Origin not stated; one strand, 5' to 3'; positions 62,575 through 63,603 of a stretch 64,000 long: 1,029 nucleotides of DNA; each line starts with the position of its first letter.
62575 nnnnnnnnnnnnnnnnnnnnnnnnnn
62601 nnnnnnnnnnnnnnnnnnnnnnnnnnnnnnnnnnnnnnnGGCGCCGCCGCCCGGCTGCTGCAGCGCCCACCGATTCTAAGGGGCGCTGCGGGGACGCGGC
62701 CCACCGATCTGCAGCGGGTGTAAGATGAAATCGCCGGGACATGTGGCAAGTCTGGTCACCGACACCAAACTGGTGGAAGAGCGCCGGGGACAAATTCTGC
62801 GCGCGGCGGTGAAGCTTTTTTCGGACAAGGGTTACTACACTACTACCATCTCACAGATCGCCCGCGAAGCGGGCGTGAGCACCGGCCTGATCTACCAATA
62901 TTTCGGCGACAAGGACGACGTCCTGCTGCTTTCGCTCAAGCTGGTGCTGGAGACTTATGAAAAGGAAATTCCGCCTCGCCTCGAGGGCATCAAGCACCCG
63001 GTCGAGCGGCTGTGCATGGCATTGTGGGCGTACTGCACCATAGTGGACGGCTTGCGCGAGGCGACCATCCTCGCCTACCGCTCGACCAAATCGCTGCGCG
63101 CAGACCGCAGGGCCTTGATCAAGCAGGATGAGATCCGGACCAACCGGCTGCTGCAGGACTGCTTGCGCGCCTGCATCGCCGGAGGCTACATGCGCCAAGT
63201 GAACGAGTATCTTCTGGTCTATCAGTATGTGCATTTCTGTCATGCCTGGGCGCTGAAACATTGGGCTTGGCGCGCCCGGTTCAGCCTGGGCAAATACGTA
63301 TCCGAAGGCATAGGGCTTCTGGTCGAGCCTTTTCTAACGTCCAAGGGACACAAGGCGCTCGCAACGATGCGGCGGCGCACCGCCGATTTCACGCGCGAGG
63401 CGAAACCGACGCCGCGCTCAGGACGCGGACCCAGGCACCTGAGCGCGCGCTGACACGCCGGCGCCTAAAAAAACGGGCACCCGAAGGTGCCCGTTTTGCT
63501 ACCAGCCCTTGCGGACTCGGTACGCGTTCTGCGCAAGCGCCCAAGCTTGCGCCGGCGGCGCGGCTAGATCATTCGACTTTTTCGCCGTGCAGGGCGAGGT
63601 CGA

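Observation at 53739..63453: Catabolic locus mixing CoA-thioester enzymes with O2-dependent extradiol ring cleavage; substrate unassigned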

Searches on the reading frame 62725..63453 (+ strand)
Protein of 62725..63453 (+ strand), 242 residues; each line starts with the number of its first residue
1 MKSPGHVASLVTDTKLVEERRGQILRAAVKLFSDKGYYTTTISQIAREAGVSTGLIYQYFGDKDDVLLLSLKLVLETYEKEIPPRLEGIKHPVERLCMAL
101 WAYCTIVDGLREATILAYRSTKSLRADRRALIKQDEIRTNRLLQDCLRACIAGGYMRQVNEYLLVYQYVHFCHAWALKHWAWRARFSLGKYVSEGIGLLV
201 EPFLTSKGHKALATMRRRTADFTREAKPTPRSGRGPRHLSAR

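Call 4: search_protein_families(library=pfam, proteins=[window:62725-63453:+], max_evalue=0.01)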
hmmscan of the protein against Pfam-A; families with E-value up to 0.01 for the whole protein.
window:62725-63453:+ (242 aa): 2 families
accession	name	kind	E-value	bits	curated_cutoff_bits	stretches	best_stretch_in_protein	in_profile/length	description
PF00440.29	TetR_N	-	1.4e-17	63.6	24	1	24-67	1-44/47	Bacterial regulatory proteins, tetR family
PF17932.6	TetR_C_24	-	7e-06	26.7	26.4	1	91-173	3-85/114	Tetracyclin repressor-like, C-terminal domain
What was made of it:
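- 62725..63453 (+): TetR-family regulator. Pfam TetR_N 64 bits and TetR_C_24 27 bits (call 4).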

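Call 5: search_protein_families(library=ncbifam, proteins=[window:62725-63453:+], max_evalue=0.001)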
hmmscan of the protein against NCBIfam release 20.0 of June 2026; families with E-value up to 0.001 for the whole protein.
window:62725-63453:+ (242 aa): 18 families
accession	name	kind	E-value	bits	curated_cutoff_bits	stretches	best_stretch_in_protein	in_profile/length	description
TIGR03384.1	betaine_BetI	equivalog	5.9e-18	65.2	201.3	1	15-99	4-88/189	choline-binding transcriptional repressor BetI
NF001978.0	PRK00767.1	equivalog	6.9e-16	58.6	118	1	20-98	10-89/197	transcriptional regulator BetI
NF053878.1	FATransRegFadRBac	equivalog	1.7e-14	54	200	1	21-129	5-110/190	fatty acid metabolism transcriptional regulator FadR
NF053731.1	TransRegFasRMycb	equivalog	2.5e-11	43.7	330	1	18-110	10-102/199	HTH-type transcriptional activator FasR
NF041196.1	ScbR_bind_reg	equivalog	2.2e-10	41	150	1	21-101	8-88/191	ScbR family autoregulator-binding transcription factor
NF007949.0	PRK10668.1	equivalog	4.6e-10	39.3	271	1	17-67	9-59/216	multidrug efflux transporter transcriptional repressor AcrR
NF037937.1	septum_RefZ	equivalog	4.7e-10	39.7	180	1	23-88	3-68/195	forespore capture DNA-binding protein RefZ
TIGR03613.1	RutR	equivalog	2.6e-08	34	368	1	15-78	4-67/202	pyrimidine utilization regulatory protein R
NF050111.1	TransRegSACE7040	equivalog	6.9e-08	32.6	250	1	19-68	1-50/186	SACE_7040 family transcriptional regulator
TIGR03968.1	mycofact_TetR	equivalog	9.7e-08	31.8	224.9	1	20-68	10-58/190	mycofactocin system transcriptional regulator MftR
NF033703.1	transcr_KstR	equivalog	2.6e-07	30.4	280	1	18-100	6-88/185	cholesterol catabolism transcriptional regulator KstR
NF011584.0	PRK15008.1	equivalog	1e-06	28.7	230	1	14-78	13-77/212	HTH-type transcriptional regulator RutR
NF051852.1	efflux_TF_MtrR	exception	2e-06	27.7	280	1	21-67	12-58/205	multidrug efflux system transcriptional repressor MtrR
NF011572.0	PRK14996.1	equivalog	2.3e-06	27.6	144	1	18-62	7-51/192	TetR family transcriptional regulator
NF051457.1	acryl_TF_AcuR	equivalog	4.9e-06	26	247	1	17-66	15-64/204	acrylate utilization transcriptional regulator AcuR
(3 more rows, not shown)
